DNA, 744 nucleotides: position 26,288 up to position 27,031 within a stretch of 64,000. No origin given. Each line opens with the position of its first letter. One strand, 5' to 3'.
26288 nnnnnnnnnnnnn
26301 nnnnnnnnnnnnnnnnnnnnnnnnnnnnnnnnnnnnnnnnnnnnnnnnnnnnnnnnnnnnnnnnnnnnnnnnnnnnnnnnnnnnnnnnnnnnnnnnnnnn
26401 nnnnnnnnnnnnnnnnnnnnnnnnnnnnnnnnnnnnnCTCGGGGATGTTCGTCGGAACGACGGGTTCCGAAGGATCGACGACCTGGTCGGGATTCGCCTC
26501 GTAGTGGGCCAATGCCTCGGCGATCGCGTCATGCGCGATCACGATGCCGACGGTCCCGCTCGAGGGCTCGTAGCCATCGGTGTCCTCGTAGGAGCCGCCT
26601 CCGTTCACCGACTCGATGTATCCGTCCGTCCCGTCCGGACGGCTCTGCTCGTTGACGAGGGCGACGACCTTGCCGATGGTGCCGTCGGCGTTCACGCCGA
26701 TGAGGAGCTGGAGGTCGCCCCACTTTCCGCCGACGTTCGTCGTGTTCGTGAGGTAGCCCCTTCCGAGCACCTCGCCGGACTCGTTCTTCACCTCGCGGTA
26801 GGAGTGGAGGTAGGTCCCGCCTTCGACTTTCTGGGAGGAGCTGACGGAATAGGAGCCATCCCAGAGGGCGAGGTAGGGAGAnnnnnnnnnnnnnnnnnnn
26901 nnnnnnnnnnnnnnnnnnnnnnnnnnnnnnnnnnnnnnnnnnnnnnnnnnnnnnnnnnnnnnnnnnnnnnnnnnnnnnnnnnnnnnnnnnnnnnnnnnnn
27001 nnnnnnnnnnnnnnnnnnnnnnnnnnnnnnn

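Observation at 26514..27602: Recent ~800-bp tandem duplication inside rnfG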

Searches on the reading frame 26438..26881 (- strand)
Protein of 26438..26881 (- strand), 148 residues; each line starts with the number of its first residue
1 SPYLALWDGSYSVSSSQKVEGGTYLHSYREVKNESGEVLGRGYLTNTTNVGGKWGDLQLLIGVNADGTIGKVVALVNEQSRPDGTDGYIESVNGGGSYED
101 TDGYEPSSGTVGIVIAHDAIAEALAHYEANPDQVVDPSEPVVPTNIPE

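Call 25: search_protein_families(library=pfam, proteins=[window:26438-26881:-], max_evalue=10)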
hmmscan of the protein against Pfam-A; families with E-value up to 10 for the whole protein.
window:26438-26881:- (148 aa): 1 family
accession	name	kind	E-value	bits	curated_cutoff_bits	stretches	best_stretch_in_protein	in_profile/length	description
PF04205.19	FMN_bind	-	0.032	15.3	22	1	52-78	1-27/77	FMN-binding domain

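Call 38: search_solved_structures(query=A1, max_evalue=1, show_alignments=3)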
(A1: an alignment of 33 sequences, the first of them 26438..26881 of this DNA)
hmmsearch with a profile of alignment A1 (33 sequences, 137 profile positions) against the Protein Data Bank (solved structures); distinct sequences matched with E-value up to 1: 13.
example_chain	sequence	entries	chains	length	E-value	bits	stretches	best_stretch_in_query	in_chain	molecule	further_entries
4y6w_A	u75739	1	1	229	1.2e-05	28.6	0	15-63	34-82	NaB(AB)3ACb - light chain TPR-like repeats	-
4y6c_A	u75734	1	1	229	2.9e-05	27.4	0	15-63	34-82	ANSERINA PUTATIVE KINESIN LIGHT chain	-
7zc6_G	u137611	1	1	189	6e-05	26.3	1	2-76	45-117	RnfG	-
4pel_A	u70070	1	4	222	0.13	15.5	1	67-99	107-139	Penicillin G acylase subunit alpha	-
4pem_A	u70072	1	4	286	0.18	15.1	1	67-99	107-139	Penicillin G acylase Alpha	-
8py0_A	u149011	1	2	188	0.44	13.8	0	3-47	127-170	Ligand Binding domain (LBD) Chemoreceptor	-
7reo_A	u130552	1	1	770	0.47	13.7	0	67-99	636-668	Penicillin G Acylase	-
7rep_A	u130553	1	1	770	0.5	13.7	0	67-99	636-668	Penicillin G acylase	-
3r0k_A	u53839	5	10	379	0.55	13.5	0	47-118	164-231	Enzyme of enolase superfamily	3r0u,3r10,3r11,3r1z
5fq1_A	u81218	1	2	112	0.57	13.5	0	12-44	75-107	HISTIDINE KINASE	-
8bjp_AAA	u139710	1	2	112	0.6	13.4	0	12-44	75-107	cytoplasmic PAS domain of CitA from Geobacillus thermodenitrificans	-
9eri_G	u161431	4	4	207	0.67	13.2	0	36-99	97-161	Na(+)-translocating ferredoxin:NAD(+) oxidoreductase complex subunit G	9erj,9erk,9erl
2bkk_A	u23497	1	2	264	0.89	12.8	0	24-51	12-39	AMINOGLYCOSIDE 3'-PHOSPHOTRANSFERASE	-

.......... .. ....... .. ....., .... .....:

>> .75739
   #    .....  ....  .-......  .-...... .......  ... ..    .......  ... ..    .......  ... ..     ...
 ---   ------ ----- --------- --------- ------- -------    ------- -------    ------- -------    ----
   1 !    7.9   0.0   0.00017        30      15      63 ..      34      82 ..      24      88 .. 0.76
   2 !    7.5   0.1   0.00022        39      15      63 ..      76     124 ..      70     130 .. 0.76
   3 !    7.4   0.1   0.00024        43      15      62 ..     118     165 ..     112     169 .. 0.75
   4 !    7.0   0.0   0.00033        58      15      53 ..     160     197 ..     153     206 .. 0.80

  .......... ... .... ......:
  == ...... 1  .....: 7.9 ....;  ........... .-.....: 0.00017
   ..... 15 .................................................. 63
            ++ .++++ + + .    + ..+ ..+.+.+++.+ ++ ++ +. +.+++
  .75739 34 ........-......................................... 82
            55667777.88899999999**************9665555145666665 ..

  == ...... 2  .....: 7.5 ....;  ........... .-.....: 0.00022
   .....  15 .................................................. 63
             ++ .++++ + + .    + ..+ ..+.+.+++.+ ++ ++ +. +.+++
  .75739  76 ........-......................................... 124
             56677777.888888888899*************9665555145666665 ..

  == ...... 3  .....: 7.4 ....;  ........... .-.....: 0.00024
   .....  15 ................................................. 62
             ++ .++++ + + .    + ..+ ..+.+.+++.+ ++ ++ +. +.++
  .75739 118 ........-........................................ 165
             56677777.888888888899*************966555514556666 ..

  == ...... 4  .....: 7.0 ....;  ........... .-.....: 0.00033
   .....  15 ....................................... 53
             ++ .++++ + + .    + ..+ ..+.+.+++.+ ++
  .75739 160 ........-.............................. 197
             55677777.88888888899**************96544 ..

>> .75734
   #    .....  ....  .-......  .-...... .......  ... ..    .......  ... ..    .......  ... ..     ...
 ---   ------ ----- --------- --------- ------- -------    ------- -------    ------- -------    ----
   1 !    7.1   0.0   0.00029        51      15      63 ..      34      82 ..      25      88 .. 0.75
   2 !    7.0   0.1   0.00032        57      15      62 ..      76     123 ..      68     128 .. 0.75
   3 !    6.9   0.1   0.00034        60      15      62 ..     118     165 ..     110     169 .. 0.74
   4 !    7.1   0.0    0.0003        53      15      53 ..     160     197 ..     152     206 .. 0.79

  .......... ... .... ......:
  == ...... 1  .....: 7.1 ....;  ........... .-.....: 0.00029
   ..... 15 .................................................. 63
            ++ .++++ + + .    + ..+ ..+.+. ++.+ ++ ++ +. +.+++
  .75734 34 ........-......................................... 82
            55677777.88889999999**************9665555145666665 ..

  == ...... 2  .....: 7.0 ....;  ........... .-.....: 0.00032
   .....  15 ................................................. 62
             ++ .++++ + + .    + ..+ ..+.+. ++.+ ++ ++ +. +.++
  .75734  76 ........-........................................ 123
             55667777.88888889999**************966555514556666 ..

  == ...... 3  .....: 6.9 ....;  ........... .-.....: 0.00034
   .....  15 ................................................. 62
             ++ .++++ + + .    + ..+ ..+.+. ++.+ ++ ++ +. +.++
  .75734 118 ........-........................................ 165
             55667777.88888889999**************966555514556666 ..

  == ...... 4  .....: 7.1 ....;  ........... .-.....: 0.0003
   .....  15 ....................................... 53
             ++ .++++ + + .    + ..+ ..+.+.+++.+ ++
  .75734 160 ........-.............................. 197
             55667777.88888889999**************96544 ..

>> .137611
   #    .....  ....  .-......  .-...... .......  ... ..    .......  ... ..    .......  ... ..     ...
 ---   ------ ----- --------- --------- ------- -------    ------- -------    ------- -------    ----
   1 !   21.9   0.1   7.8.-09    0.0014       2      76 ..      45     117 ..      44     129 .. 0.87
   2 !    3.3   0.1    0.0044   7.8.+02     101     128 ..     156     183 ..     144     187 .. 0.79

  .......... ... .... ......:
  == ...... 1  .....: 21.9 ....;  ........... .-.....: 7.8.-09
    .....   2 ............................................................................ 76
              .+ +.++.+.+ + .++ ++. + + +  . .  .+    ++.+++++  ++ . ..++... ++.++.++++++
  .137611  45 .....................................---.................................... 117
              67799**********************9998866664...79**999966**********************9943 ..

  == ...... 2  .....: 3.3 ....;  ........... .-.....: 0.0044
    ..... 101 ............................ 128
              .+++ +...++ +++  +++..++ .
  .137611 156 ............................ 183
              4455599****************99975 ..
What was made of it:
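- Closest known: Canonical single-domain RnfG. Same: Same operon position, N-terminal anchor, and TGAT motif in D1 aligned to the GAT of 7zc6_G (call 38).
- Tried and rejected: I disregarded them in favour of the RnfG hit (call 38).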

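Call 43: predict_structure(alignment_id=A1)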
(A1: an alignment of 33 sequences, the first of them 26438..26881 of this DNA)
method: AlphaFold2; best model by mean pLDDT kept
length: 148 residues; sequences in the alignment: 33
mean_pLDDT: 86.5   pTM: 0.82
mean pLDDT of the five models: 86.5, 85.6, 84.5, 82.0, 79.5
residues with pLDDT >= 90: 101; 70-90: 23; 50-70: 21; < 50: 3
segments of 3 or more residues with pLDDT < 50: none
pLDDT, mean of each block of 10 residues (from residue 1): 94 94 93 94 93 87 95 94 91 92 62 93 95 61 51
secondary structure, 60 per line:
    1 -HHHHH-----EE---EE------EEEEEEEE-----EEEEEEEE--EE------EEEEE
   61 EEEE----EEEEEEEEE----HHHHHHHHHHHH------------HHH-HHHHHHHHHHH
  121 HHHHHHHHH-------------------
elements in order: H2-6 E25-32 E38-45 E56-64 E69-77 H82-93 H110-129
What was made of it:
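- On RnfG subunit of the Rnf complex: The AlphaFold model of D6 has pLDDT 86.5 (call 43).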

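Call 46: fold_search(model_id=the predicted structure, library=pdb)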
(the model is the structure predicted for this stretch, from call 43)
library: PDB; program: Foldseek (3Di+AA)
matches with E <= 10: 299; with E <= 0.001: 0
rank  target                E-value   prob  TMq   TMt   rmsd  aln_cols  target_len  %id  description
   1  9eri_G                5.5e-02  0.99  0.59  0.44   4.6       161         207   14  Cryo-EM structure of sodium pumping Rnf complex from Acetobacterium woodii bound to NADH (released 2025-03-05)
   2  7zc6_G                6.2e-02  0.99  0.63  0.51   4.4       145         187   11  Na+ - translocating ferredoxin: NAD+ reductase (Rnf) of C. tetanomorphum (released 2022-09-28)
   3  6d6q_E                2.4e-01  0.09  0.20  0.12  16.2       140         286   11  Human nuclear exosome-MTR4 RNA complex - overall reconstruction (released 2018-06-20)
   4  3dxo_B                2.6e-01  0.15  0.18  0.21  10.5        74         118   12  CRYSTAL STRUCTURE OF A PUTATIVE ISOMERASE OF THE SNOAL-LIKE FAMILY (ATU_0744) FROM AGROBACTERIUM TUMEFACIENS STR. C58  (released 2008-08-12)
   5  8ahx_G                3.7e-01  0.47  0.36  0.28   3.8        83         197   17  Cryo-EM structure of the nitrogen-fixation associated NADH:ferredoxin oxidoreductase RNF from Azotobacter vinelandii (released 2023-11-01)
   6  8rb9_G                4.7e-01  0.38  0.35  0.28   4.0        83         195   18  Cryo-EM structure of the NADH:ferredoxin oxidoreductase RNF from Azotobacter vinelandii, NADH added (released 2024-06-26)
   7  3dxo_A                4.7e-01  0.12  0.18  0.22  10.5        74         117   12  CRYSTAL STRUCTURE OF A PUTATIVE ISOMERASE OF THE SNOAL-LIKE FAMILY (ATU_0744) FROM AGROBACTERIUM TUMEFACIENS STR. C58  (released 2008-08-12)
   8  8r1o_A                4.7e-01  0.06  0.18  0.11  14.0       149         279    9  Structure of C. thermophilum RNA exosome core (released 2024-07-17)
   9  1gpq_B                5.3e-01  0.14  0.25  0.28  10.8        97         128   11  Structure of ivy complexed with its target, HEWL (released 2003-03-11)
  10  6y2p_A                5.3e-01  0.08  0.17  0.08  10.5        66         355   18  Escherichia coli RnlA-RnlB Toxin-Antitoxin System. (released 2021-04-14)
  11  6x1i_B                5.9e-01  0.13  0.19  0.19  10.5        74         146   14  Two-Component D3 Assembly Constructed by Fusing Symmetric Oligomers to Coiled Coils (released 2021-03-03)
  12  7qxv                  6.3e-01  0.13  0.23  0.11  11.8       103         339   11  Crystal Structure of Haem-Binding Protein HemS Mutant F104A F199A, from Yersinia enterocolitica (released 2023-02-08)
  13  4b9q_C                6.3e-01  0.04  0.17  0.07  17.0       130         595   14  Open conformation of ATP-bound Hsp70 homolog DnaK (released 2012-11-14)
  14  5nro_A                6.7e-01  0.04  0.18  0.06  17.2       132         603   17  Structure of full-length DnaK with bound J-domain (released 2018-01-17)
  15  1q48_MODEL_1_A        7.5e-01  0.44  0.39  0.42   4.9       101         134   22  Solution NMR Structure of The Haemophilus Influenzae Iron-Sulfur Cluster Assembly Protein U (IscU) with Zinc B (released 2003-11-18)
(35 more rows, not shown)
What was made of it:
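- On RnfG subunit of the Rnf complex: The top PDB matches are RnfG 9eri_G and 7zc6_G at probability 0.99 (call 46).
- Closest known: Canonical single-domain RnfG. Same: Same fold: Foldseek probability 0.99 and TMq 0.59-0.63 for the D6 model (call 46).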

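Call 55: search_protein_representatives(alignment_id=A1)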
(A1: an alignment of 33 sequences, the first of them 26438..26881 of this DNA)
Query: 33 sequences, 137 profile positions. Proteins with E-value up to 0.001 (for the whole library): 399; up to 1e-10: 104; up to 1e-30: 20. The best 150 are listed.
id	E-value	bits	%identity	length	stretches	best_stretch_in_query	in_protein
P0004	3.4e-241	804.5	-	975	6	2-134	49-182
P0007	2.8e-232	775.6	-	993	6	2-135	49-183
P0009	5.6e-95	330.9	-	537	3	2-132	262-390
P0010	5.2e-76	269.5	-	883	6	12-134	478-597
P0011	2.0e-70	251.4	-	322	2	1-132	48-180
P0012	7.4e-53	194.5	-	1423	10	2-124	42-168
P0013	8.8e-49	181.3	-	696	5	5-126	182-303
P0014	9.0e-48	178.0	-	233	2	4-133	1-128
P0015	1.0e-47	177.9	-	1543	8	2-128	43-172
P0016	1.6e-46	174.0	-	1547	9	2-126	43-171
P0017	1.8e-40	154.4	-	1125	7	2-125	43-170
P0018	4.6e-40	153.1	-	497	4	6-130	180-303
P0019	2.0e-39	151.0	-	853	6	2-124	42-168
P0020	4.6e-39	149.8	-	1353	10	2-127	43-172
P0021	6.4e-39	149.4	-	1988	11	4-130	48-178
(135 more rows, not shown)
